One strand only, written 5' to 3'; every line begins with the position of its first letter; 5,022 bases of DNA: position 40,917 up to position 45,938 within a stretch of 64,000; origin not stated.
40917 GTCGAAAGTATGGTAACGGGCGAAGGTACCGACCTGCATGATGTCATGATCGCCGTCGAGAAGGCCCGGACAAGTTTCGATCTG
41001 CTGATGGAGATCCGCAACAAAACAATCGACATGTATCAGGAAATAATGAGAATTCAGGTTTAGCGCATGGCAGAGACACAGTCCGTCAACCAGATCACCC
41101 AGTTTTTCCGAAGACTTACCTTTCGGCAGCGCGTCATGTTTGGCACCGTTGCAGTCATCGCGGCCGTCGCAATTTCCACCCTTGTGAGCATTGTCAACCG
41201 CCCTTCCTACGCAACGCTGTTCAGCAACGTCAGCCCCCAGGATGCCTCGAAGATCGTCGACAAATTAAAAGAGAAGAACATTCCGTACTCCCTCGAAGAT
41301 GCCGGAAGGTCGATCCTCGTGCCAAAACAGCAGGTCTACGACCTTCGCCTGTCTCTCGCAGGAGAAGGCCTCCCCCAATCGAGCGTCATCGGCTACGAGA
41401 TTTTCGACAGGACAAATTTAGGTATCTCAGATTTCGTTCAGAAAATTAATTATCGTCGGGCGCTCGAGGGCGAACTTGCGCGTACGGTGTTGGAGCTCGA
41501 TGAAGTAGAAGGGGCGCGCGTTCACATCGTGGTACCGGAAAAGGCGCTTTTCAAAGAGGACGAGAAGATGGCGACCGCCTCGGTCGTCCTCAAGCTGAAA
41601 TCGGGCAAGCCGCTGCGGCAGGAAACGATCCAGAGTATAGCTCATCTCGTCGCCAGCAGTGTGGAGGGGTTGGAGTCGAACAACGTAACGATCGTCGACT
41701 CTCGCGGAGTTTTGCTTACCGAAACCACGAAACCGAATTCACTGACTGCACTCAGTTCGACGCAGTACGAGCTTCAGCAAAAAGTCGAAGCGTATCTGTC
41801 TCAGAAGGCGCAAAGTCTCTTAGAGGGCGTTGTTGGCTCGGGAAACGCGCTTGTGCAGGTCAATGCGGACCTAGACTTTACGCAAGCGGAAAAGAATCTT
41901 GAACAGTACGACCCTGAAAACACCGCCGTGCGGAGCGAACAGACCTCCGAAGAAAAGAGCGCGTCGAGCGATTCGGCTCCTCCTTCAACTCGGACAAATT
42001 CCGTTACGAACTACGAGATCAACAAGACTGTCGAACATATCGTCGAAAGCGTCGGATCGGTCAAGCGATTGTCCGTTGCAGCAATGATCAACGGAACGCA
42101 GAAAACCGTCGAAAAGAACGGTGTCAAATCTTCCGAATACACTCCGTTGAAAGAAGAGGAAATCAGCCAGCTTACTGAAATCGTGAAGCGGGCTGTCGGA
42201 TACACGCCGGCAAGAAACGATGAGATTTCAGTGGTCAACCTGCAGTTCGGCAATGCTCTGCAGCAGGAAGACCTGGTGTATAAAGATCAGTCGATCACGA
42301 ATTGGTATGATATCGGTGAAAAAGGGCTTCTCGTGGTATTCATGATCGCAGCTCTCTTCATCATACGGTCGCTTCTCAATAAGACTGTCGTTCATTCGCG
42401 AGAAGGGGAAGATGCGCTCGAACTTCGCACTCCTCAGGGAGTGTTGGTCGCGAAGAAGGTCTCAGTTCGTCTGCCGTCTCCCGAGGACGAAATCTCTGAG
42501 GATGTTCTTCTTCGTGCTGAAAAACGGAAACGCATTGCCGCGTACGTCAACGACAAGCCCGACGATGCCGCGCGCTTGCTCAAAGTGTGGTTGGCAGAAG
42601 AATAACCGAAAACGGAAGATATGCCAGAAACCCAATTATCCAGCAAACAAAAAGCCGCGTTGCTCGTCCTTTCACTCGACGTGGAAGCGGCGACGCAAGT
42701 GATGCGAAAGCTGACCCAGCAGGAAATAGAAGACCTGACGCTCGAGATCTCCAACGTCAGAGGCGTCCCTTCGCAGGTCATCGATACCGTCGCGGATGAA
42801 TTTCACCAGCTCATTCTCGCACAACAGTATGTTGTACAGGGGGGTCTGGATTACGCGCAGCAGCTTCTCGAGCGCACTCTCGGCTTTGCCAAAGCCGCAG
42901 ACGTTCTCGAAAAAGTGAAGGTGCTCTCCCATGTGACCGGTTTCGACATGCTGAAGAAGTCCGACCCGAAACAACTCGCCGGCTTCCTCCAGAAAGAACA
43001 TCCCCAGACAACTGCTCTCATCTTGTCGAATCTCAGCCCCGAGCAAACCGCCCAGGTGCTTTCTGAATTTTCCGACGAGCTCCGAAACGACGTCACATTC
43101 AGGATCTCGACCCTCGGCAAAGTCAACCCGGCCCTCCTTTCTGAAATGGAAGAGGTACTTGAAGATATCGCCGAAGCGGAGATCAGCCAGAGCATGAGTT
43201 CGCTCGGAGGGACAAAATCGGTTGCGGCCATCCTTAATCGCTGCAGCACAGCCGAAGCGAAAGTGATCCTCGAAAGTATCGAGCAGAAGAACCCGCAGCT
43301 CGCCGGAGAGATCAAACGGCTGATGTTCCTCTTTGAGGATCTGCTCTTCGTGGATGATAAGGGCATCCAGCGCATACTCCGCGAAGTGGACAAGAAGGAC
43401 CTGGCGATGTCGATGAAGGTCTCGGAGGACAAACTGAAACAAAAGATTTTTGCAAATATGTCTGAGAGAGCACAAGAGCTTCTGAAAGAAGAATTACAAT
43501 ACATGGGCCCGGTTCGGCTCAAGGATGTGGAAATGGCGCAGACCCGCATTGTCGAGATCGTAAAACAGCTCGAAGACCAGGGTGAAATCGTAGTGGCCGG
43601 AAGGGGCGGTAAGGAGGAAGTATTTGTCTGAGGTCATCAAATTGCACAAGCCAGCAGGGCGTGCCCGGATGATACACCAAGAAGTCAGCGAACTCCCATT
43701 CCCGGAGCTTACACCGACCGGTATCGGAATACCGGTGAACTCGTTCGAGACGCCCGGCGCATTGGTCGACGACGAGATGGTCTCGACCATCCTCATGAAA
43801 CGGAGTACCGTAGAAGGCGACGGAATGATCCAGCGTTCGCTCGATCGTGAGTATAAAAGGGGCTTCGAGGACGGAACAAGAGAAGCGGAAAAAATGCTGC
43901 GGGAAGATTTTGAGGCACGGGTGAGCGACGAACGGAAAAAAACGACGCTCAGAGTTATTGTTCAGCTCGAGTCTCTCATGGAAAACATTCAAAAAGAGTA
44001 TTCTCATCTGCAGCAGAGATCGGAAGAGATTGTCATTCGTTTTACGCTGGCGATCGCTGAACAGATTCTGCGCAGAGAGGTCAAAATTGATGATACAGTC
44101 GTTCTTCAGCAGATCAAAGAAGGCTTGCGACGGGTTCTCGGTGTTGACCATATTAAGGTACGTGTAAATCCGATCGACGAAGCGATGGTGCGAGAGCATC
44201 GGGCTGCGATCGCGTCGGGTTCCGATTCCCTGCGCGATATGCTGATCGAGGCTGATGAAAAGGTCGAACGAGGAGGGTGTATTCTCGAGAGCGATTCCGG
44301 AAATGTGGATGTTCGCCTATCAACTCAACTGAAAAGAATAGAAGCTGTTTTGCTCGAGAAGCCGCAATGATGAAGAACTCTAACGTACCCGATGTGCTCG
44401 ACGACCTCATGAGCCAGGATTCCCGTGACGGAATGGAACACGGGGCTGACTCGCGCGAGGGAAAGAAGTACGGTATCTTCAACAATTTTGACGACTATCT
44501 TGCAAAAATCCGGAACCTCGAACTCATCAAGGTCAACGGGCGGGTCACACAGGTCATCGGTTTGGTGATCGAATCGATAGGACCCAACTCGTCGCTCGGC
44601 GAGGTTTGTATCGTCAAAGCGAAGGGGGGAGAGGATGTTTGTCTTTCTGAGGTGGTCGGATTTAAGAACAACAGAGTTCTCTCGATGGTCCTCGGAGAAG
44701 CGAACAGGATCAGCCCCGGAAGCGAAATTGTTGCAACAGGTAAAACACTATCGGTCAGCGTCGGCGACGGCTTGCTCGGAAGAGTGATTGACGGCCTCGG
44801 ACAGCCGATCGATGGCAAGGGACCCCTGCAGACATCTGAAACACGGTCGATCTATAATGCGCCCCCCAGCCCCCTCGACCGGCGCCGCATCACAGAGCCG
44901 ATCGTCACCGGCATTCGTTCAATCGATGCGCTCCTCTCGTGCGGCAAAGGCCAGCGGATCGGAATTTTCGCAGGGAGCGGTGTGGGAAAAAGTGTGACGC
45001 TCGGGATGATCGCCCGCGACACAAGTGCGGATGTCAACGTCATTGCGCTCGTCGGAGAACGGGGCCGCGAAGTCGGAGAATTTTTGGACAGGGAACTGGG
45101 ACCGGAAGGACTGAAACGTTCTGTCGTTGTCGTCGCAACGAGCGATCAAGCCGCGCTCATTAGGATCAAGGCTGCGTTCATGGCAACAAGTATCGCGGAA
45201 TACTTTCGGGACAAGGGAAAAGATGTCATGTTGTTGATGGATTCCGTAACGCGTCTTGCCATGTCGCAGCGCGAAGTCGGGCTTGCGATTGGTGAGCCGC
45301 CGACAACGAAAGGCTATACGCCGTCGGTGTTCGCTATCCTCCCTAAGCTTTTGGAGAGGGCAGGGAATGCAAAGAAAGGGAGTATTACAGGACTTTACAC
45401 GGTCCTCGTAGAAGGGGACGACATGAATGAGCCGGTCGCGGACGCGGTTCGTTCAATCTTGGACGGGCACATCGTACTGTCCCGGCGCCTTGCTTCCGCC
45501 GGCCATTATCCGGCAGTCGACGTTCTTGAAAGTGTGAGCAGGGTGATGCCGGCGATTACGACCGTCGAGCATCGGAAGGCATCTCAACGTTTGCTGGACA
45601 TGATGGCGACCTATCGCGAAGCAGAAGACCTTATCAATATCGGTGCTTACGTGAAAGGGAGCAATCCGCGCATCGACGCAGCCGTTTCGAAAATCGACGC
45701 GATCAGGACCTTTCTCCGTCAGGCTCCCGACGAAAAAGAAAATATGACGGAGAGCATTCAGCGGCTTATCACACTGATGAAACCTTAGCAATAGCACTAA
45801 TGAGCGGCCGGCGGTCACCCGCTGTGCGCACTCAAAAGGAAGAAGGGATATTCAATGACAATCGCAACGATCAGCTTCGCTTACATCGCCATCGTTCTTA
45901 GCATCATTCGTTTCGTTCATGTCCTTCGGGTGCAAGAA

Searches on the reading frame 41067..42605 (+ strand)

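Call 9: search_protein_families(library=pfam, proteins=[window:41067-42605:+], max_evalue=0.001)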
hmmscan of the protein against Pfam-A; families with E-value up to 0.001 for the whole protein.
window:41067-42605:+ (512 aa): 2 families
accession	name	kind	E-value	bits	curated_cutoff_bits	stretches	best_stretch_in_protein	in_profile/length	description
PF01514.23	YscJ_FliF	-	1.2e-67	227.6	24.4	1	44-218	2-178/179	Secretory protein of YscJ/FliF family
PF08345.17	YscJ_FliF_C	-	2.1e-37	129.3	23.8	1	252-394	1-147/147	Flagellar M-ring protein C-terminal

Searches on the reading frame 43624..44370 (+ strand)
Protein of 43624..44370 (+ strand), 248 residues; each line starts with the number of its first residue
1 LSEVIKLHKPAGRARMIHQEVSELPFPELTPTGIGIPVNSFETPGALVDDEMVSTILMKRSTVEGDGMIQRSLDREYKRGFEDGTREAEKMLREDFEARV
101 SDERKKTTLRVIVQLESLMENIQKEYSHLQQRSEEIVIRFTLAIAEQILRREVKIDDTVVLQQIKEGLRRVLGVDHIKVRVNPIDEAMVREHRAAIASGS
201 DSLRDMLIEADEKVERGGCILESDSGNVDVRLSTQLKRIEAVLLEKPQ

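Call 71: search_protein_families(library=pfam, proteins=[window:43624-44370:+], max_evalue=0.00001)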
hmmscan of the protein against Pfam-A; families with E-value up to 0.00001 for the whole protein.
window:43624-44370:+ (248 aa): 1 family
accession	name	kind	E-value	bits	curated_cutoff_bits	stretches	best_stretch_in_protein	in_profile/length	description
PF02108.21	FliH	-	1.5e-25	90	24.1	1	113-239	5-128/128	Flagellar assembly protein FliH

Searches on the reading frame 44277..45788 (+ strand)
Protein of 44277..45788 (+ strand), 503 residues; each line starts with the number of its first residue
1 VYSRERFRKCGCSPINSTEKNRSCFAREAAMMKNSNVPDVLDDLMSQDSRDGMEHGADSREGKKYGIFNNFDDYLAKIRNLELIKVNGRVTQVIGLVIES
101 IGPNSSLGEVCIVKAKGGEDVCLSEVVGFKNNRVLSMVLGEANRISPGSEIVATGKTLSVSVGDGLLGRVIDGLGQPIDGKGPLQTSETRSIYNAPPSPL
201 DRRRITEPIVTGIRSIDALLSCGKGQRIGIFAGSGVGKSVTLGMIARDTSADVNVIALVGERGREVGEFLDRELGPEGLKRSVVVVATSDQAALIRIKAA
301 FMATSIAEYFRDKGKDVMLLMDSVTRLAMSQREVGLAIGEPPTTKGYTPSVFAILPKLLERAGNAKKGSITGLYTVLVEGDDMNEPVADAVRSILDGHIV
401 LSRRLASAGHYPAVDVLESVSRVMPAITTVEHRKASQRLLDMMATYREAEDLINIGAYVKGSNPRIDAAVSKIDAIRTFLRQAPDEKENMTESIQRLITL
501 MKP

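Call 71: search_protein_families(library=pfam, proteins=[window:44277-45788:+], max_evalue=0.00001)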
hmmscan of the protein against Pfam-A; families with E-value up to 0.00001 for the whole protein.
window:44277-45788:+ (503 aa): 3 families
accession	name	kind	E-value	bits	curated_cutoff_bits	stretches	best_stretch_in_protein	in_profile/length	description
PF00006.31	ATP-synt_ab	-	3.8e-89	298.4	29.5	1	212-421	1-213/213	ATP synthase alpha/beta family, nucleotide-binding domain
PF18269.6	T3SS_ATPase_C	-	3.8e-26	91.2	22.7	1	429-497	2-70/72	T3SS EscN ATPase C-terminal domain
PF02874.29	ATP-synt_ab_N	-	2e-08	35.1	20.9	1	90-155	1-69/69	ATP synthase alpha/beta family, beta-barrel domain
